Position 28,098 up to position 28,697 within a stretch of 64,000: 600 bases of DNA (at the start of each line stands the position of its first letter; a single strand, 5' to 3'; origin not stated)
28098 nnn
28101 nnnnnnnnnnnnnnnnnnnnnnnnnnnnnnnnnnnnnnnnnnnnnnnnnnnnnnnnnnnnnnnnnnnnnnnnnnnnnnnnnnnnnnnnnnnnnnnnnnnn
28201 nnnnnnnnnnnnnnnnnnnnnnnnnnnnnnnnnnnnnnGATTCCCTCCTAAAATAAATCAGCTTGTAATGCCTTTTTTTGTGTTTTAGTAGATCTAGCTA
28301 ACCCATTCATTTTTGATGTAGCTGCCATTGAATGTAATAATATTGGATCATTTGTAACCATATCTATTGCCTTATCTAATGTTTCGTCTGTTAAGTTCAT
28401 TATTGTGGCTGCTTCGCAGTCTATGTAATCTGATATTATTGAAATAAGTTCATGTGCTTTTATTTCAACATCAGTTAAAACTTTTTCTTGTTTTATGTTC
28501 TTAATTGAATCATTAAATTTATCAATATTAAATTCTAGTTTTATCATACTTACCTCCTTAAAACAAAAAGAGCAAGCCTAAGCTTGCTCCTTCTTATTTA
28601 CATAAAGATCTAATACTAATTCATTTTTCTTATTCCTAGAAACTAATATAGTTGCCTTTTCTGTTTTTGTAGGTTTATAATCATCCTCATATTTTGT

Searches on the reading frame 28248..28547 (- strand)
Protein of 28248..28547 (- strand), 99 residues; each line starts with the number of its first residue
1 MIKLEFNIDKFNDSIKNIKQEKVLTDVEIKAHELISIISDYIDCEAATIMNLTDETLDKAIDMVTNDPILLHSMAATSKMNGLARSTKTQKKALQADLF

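Call 10: search_protein_families(library=pfam, proteins=[window:28248-28547:-], max_evalue=0.1)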
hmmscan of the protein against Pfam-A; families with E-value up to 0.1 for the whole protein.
window:28248-28547:- (99 aa): 2 families
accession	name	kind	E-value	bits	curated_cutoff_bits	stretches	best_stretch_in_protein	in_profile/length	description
PF02934.20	GatB_N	-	0.041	13.5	23.4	1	12-58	192-238/277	GatB/GatE catalytic domain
PF17315.7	FMP23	-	0.058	14.7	27.6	1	7-62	18-74/118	Found in mitochondrial proteome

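Call 11: search_protein_families(library=phrogs, proteins=[window:28248-28547:-], max_evalue=0.1)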
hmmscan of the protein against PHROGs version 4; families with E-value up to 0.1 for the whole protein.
window:28248-28547:- (99 aa): 0 families
